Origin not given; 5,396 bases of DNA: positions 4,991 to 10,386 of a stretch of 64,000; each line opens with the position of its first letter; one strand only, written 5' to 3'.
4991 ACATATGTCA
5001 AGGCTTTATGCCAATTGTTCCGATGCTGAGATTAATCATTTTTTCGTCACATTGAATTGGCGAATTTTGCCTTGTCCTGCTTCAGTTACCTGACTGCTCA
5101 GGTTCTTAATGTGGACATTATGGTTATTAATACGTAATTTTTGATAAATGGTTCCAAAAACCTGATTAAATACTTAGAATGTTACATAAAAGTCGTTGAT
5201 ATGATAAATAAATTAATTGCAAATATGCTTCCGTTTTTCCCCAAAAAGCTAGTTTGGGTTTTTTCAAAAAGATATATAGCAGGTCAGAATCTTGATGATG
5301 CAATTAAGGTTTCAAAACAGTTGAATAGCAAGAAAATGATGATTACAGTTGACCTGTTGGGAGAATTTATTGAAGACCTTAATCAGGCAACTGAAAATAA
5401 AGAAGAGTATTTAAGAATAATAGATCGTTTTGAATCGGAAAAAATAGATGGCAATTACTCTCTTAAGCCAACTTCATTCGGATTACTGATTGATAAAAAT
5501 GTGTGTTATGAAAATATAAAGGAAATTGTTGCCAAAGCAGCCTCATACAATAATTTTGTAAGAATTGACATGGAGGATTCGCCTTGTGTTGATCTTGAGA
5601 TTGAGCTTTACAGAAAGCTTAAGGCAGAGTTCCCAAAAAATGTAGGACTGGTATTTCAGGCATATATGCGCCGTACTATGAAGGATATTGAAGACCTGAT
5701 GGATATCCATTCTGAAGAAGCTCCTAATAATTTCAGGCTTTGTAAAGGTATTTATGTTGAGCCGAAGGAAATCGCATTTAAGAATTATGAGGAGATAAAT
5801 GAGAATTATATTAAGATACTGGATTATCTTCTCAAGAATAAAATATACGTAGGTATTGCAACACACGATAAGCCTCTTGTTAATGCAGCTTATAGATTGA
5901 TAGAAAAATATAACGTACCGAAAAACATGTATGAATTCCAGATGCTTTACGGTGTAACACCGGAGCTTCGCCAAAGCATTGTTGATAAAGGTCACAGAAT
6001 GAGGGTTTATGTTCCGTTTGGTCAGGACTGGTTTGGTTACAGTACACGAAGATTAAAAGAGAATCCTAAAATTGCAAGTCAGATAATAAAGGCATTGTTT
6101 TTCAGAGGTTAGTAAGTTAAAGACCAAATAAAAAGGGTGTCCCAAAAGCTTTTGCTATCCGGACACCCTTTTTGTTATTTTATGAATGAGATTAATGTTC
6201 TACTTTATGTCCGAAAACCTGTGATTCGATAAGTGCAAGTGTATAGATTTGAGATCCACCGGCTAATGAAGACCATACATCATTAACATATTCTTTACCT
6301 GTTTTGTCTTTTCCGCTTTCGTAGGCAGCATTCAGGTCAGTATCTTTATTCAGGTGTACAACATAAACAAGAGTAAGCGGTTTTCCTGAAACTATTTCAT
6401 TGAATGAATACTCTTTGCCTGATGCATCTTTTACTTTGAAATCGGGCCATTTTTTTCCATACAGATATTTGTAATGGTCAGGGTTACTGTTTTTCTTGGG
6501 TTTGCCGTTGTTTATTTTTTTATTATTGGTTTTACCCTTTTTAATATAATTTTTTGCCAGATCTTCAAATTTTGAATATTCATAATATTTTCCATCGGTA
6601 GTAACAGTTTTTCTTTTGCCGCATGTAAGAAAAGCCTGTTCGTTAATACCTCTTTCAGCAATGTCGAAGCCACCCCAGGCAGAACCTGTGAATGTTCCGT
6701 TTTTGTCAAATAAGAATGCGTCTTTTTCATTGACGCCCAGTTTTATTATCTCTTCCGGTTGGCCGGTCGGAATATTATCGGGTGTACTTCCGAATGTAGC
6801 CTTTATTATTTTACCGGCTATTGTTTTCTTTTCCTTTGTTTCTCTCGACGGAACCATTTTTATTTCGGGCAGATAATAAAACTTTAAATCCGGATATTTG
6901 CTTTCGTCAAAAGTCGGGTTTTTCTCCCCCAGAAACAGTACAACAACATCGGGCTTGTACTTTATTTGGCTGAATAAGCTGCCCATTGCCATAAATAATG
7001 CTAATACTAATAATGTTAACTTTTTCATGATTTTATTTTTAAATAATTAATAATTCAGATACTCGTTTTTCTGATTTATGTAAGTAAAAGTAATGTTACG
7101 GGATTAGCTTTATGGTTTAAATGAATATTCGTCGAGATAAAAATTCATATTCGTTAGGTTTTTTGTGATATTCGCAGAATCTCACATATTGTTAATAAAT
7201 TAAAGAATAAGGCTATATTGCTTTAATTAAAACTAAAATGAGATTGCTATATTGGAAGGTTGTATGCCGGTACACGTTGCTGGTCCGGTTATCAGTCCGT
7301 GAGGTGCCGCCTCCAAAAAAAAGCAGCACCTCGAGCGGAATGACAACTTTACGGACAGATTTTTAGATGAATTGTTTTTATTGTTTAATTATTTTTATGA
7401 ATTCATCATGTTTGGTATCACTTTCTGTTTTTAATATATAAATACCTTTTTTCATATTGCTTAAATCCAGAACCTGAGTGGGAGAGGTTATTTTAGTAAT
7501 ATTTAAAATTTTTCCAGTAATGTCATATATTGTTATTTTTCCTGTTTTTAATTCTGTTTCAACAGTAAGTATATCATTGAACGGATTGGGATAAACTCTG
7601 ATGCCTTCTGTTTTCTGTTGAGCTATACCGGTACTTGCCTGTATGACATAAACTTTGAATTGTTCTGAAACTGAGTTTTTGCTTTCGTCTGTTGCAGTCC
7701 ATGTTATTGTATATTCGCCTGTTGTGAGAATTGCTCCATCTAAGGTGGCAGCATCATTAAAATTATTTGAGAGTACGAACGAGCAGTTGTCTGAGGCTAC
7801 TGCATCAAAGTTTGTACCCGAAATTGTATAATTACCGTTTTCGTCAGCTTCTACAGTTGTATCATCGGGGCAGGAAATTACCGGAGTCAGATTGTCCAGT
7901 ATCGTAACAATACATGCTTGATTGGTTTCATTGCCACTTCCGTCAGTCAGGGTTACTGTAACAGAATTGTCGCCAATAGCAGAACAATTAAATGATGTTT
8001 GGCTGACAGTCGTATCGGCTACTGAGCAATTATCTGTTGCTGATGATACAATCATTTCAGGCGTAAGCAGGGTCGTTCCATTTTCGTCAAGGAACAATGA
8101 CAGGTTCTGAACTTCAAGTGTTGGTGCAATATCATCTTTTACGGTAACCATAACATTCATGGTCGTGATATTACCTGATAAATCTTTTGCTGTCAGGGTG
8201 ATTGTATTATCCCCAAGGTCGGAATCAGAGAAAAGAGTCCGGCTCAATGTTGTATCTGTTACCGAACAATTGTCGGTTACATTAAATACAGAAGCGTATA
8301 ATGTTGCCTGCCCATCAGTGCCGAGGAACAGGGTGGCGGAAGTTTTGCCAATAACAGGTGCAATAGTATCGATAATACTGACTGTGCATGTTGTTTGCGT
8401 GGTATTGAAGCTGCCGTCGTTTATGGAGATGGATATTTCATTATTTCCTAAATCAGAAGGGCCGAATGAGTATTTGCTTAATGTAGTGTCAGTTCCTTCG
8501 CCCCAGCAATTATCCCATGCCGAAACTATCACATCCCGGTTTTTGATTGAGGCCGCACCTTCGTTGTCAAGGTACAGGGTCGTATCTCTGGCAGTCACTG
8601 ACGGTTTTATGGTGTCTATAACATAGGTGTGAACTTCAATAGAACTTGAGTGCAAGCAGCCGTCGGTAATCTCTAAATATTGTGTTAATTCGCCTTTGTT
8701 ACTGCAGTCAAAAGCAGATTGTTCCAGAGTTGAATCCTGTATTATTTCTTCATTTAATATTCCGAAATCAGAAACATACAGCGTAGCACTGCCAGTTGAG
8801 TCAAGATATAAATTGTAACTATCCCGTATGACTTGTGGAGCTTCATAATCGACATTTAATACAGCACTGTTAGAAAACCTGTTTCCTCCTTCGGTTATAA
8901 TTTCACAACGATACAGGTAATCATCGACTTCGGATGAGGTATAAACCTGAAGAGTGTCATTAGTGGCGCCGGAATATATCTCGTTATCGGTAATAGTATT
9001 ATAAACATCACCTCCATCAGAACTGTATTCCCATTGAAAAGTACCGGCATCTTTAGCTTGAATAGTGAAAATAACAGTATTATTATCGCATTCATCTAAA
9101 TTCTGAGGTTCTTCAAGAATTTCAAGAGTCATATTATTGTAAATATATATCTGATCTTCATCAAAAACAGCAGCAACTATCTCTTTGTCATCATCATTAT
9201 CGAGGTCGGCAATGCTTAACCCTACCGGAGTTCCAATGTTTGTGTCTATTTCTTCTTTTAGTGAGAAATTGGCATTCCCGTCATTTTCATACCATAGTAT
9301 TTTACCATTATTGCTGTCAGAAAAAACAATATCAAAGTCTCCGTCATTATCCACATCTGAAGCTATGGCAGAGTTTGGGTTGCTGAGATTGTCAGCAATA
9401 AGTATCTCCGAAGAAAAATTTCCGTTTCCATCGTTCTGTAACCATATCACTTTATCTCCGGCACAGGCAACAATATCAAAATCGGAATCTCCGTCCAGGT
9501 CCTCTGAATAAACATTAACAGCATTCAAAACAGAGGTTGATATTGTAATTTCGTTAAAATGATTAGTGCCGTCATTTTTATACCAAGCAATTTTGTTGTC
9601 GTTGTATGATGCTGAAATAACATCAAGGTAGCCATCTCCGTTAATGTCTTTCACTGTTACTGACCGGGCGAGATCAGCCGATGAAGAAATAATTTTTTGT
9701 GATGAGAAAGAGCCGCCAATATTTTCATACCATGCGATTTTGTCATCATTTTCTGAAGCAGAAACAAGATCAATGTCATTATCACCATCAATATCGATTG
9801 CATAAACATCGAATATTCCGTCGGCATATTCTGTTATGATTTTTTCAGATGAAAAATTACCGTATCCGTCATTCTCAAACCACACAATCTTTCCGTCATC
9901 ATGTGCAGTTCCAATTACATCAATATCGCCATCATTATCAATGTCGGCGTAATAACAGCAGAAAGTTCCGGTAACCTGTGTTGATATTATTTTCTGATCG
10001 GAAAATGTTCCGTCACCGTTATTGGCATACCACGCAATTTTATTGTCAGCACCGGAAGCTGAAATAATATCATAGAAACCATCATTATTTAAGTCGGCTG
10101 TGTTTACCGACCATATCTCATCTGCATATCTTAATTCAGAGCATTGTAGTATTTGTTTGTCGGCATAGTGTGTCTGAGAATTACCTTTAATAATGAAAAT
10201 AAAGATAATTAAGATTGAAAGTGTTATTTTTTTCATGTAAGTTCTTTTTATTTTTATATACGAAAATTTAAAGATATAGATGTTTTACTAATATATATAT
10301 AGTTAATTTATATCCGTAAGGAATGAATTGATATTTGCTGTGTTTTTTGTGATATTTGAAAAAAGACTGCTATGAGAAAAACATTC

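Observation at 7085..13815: Four consecutive secreted-protein genes share one ~90-bp promoter module (three phased TAT(T/C)(C/T)G boxes plus a fixed -7-like box): a candidate undescribed regulon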

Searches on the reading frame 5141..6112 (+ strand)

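Call 4: search_protein_families(library=pfam, proteins=[window:5141-6112:+], max_evalue=0.01)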
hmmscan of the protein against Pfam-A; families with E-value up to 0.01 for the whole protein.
window:5141-6112:+ (323 aa): 1 family
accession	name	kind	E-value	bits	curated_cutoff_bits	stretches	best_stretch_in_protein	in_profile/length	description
PF01619.24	Pro_dh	-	1.4e-38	133.4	27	1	55-315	2-276/278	Proline dehydrogenase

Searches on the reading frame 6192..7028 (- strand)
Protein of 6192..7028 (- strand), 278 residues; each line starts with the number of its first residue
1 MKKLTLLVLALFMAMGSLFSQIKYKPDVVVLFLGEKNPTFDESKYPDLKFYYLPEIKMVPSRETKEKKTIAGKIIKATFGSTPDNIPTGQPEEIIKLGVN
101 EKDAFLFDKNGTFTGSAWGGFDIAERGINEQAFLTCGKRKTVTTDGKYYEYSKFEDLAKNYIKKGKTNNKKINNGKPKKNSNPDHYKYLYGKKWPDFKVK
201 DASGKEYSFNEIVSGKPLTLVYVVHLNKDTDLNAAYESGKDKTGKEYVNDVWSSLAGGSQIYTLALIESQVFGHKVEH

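Call 4: search_protein_families(library=pfam, proteins=[window:6192-7028:-], max_evalue=0.01)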
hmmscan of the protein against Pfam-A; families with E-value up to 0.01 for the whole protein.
window:6192-7028:- (278 aa): 0 families

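Call 8: find_encoding_contigs(protein=window:6192-7028:-, flank=10000, max_places=6)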
Protein window:6192-7028:- (278 aa): 1 contig read that carries it; 1 place shown.
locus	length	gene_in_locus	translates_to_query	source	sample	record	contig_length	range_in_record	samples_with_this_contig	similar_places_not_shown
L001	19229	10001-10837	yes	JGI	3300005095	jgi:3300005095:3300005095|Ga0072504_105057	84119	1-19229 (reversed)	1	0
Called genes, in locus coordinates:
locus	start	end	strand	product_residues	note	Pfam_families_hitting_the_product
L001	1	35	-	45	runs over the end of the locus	-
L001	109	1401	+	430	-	PF01554:MatE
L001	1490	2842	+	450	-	PF20969:MASE11, PF00512:HisKA, PF02518:HATPase_c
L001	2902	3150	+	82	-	-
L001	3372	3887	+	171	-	-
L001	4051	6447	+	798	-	PF01839:FG-GAP (faint), PF13517:FG-GAP_3, PF02494:HYR (faint), PF18962:Por_Secre_tail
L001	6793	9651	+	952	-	PF13517:FG-GAP_3, PF18962:Por_Secre_tail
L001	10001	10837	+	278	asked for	-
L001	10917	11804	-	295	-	PF01619:Pro_dh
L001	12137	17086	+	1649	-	PF08329:ChitinaseA_N (faint), PF22352:K319L-like_PKD (faint), PF18911:PKD_4, PF00801:PKD (weak), PF18911:PKD_4, PF13585:CHU_C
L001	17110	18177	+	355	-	PF11751:PorP_SprF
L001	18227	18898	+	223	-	PF03167:UDG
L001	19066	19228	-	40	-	?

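Call 16: find_homologous_proteins(query=window:6192-7028:-, max_evalue=0.001)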
Query window:6192-7028:- (278 aa): 30 proteins with E <= 0.001 among 1489 candidates.
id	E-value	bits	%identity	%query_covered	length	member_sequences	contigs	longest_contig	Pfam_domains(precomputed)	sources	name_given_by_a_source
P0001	3.9e-183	625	100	100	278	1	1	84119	-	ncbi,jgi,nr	ncbi:MAG: hypothetical protein GXO47_03560 [Chlorobi bacterium]|nr:hypothetical protein [Chlorobiota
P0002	7.8e-94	332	57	100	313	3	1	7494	-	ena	-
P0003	2.6e-72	262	45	100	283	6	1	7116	-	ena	-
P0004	9.2e-72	260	45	100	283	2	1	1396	-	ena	-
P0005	4.4e-70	254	45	100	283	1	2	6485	-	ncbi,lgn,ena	-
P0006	2.0e-67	246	48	99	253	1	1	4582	-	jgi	jgi:hypothetical protein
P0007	9.9e-47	178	38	99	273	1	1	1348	-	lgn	-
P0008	9.5e-45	171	36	99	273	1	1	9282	-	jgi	jgi:hypothetical protein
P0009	1.5e-36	144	38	99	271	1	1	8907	-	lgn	-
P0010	3.1e-36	143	36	92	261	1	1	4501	-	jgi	jgi:hypothetical protein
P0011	4.8e-36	143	36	100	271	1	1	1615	-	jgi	jgi:hypothetical protein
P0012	1.2e-35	141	37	100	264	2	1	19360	-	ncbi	-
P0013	1.3e-35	141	36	100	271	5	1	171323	-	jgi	-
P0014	2.4e-30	124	32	83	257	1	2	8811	-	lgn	-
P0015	8.0e-28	116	39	76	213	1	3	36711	-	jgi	jgi:antitoxin component YwqK of YwqJK toxin-antitoxin module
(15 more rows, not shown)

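Call 17: find_encoding_contigs(protein=P0002, flank=10000, max_places=3)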
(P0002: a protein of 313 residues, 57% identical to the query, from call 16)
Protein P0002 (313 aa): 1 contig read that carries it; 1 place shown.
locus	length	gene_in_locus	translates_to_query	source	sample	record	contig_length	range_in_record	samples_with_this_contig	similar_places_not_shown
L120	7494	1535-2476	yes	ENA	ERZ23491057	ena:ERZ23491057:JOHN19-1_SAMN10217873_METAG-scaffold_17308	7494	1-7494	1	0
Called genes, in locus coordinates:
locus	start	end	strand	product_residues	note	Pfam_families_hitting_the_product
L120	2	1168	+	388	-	?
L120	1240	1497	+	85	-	-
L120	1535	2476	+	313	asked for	-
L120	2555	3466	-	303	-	PF01619:Pro_dh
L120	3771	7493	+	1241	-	?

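Call 18: find_encoding_contigs(protein=P0003, flank=10000, max_places=3)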
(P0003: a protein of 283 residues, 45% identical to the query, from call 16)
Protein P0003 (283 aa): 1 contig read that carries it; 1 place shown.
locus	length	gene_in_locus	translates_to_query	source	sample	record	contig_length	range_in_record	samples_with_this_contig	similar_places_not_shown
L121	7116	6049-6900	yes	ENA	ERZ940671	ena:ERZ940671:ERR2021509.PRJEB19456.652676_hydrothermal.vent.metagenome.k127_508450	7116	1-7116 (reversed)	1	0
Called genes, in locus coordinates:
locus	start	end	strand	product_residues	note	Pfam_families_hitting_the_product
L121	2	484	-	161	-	?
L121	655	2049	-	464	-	PF00072:Response_reg, PF00158:Sigma54_activat, PF14532:Sigma54_activ_2, PF07728:AAA_5, PF25601:AAA_lid_14, PF02954:HTH_8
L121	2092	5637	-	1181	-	PF13517:FG-GAP_3, PF07593:UnbV_ASPIC (weak), PF02518:HATPase_c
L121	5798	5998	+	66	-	PF12773:DZR (weak)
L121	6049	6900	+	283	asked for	-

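Call 19: find_encoding_contigs(protein=P0006, flank=10000, max_places=3)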
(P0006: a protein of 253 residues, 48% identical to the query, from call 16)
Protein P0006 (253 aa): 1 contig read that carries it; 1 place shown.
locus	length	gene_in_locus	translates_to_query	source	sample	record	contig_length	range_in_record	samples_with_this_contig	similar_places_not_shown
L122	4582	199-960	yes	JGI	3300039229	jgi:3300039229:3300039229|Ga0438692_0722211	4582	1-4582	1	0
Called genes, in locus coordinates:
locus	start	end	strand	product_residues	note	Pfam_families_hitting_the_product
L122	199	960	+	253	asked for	-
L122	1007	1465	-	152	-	PF00809:Pterin_bind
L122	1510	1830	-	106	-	PF00809:Pterin_bind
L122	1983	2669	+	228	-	PF02223:Thymidylate_kin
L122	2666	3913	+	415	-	PF07291:MauE, PF07681:DoxX (faint)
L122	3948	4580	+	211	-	?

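Call 58: search_protein_families(library=ncbifam, proteins=[window:6192-7028:-], max_evalue=0.01)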
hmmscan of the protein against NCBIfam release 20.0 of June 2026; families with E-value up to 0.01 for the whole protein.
window:6192-7028:- (278 aa): 0 families

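Call 61: predict_structure(alignment_id=A2)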
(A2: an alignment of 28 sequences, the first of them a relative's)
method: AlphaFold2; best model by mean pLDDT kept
length: 278 residues; sequences in the alignment: 28
mean_pLDDT: 84.6   pTM: 0.83
mean pLDDT of the five models: 84.6, 83.6, 83.4, 81.0, 80.8
residues with pLDDT >= 90: 144; 70-90: 95; 50-70: 28; < 50: 11
segments of 3 or more residues with pLDDT < 50: 71-73, 75-80
pLDDT, mean of each block of 10 residues (from residue 1): 74 62 92 96 97 95 58 48 81 93 95 88 81 81 69 93 88 78 86 96 97 97 94 81 82 85 93 88
secondary structure, 60 per line:
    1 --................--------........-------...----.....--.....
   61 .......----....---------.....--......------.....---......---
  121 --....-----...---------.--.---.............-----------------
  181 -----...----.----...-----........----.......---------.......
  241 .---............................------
elements in order: H3-18 E27-34 E49-53 E56-60 H61-67 H72-75 E85-89 H92-97 E104-108 E112-117 H123-126 E132-134 E151-153 H154-163 E198-200 E206-208 H209-213 E218-224 H234-241 H245-272

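Call 65: fold_search(model_id=the predicted structure, library=pdb)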
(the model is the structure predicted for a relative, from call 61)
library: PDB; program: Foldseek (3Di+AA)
matches with E <= 10: 108; with E <= 0.001: 0
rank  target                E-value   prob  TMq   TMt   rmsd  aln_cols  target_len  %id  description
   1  2zkn_A                6.8e-01  0.04  0.11  0.18  14.1       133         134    9  X-ray structure of mutant galectin-1/lactose complex (released 2008-09-30)
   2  1gzw_A                8.2e-01  0.04  0.10  0.16  13.9       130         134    9  X-RAY CRYSTAL STRUCTURE OF HUMAN GALECTIN-1 (released 2004-01-08)
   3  4fs0_A                8.7e-01  0.02  0.10  0.11  14.8       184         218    8  Crystal structure of mutant F136D of mouse nectin-2 extracellular fragment D1-D2 (released 2012-08-22)
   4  1w6m_A                9.9e-01  0.03  0.10  0.16  14.0       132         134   11  X-RAY CRYSTAL STRUCTURE OF C2S HUMAN GALECTIN-1 COMPLEXED WITH GALACTOSE (released 2004-10-20)
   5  1wlc                  9.9e-01  0.03  0.09  0.16  13.1       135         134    7  Congerin II Y16S/T88I double mutant (released 2005-06-07)
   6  1v9z_A                1.1e+00  0.02  0.11  0.19  14.9       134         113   11  Crystal Structure of the heme PAS sensor domain of Ec DOS (Ferrous Form) (released 2004-05-25)
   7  2edo_MODEL_1_A        1.3e+00  0.02  0.07  0.14  16.5       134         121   10  Solution structure of the first ig-like domain from human CD48 antigen (released 2007-08-14)
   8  6efb                  1.3e+00  0.03  0.08  0.10  13.6        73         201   16  GspB Siglec domain (released 2020-02-19)
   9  2ymz_A                1.4e+00  0.02  0.09  0.16  13.0       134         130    8  Crystal structure of chicken Galectin 2 (released 2013-08-28)
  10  9ore_C                1.8e+00  0.06  0.11  0.08   7.6        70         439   13  CryoEM structure of 4F11 Fab bound to stabilized MPV-2c HMPV preF (released 2025-07-30)
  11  7d8v                  2.2e+00  0.01  0.12  0.10  21.4       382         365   11  Crystal Structure of A Kinesin-3 KIF13B mutant-T192Y (released 2021-10-13)
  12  5zbs_A                2.4e+00  0.01  0.11  0.10  19.2       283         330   10  Crystal Structure of Kinesin-3 KIF13B motor Y73C mutant (released 2018-05-30)
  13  2be3_B                2.7e+00  0.04  0.09  0.13  13.0        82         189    8  Structure of a GTP Pyrophosphokinase Family Protein from Streptococcus pneumoniae (released 2005-12-06)
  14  1a78_A                2.8e+00  0.02  0.10  0.16  13.6       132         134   11  COMPLEX OF TOAD OVARY GALECTIN WITH THIO-DIGALACTOSE (released 1998-10-14)
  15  6un0                  3.2e+00  0.02  0.07  0.12   7.7        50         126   14  Crystal structure of photoactive yellow protein (PYP); F96(4-IF) construct with 3-Br-p-coumaric acid chromophore (released 2020-07-15)
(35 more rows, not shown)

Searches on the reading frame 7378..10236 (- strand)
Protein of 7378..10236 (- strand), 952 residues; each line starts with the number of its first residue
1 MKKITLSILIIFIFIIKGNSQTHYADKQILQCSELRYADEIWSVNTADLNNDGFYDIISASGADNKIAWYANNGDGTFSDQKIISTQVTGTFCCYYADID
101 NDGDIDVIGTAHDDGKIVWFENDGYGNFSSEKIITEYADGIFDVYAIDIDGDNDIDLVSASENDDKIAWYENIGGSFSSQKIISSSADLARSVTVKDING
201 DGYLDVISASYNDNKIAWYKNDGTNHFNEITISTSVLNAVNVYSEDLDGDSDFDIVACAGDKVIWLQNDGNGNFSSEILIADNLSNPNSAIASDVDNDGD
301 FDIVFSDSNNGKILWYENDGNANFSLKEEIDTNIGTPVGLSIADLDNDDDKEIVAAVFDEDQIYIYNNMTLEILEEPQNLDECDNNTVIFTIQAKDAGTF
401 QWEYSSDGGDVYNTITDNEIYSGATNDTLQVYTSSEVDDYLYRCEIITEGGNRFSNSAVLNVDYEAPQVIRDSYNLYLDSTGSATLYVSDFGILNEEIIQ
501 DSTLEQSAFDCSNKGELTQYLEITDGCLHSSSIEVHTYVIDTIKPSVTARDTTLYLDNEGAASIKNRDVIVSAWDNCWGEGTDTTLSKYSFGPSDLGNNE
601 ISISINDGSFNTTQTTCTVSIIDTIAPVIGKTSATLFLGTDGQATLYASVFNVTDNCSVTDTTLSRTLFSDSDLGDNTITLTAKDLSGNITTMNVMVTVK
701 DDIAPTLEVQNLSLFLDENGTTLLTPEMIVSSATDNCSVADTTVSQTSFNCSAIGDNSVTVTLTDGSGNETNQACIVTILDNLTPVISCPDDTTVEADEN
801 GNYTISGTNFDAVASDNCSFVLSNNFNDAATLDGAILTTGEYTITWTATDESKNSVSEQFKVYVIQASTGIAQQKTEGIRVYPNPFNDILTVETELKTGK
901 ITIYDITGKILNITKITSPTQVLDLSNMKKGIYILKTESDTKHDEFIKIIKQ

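Call 4: search_protein_families(library=pfam, proteins=[window:7378-10236:-], max_evalue=0.01)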
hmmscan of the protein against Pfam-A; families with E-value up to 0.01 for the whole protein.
window:7378-10236:- (952 aa): 7 families
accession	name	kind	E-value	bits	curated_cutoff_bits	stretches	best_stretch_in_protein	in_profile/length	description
PF13517.12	FG-GAP_3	-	1.7e-53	179.5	26.9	6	48-108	1-60/61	FG-GAP-like repeat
PF18962.6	Por_Secre_tail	-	1.9e-13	50.9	27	1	881-943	1-68/75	Secretion system C-terminal sorting domain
PF02494.22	HYR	-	0.00088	20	21.7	1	781-864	2-81/81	HYR domain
PF14779.12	BBS1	-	0.00089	19.2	27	0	190-264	16-90/254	Ciliary BBSome complex subunit 1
PF01839.29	FG-GAP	-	0.004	17.5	22.1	0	192-213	4-25/37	FG-GAP repeat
PF23732.1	PH_22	-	0.0049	17.3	27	0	206-256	19-69/100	PH domain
PF18981.6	InlK_D3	-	0.0089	16.5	25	0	813-863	27-72/75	Internalin K domain (D3/D4)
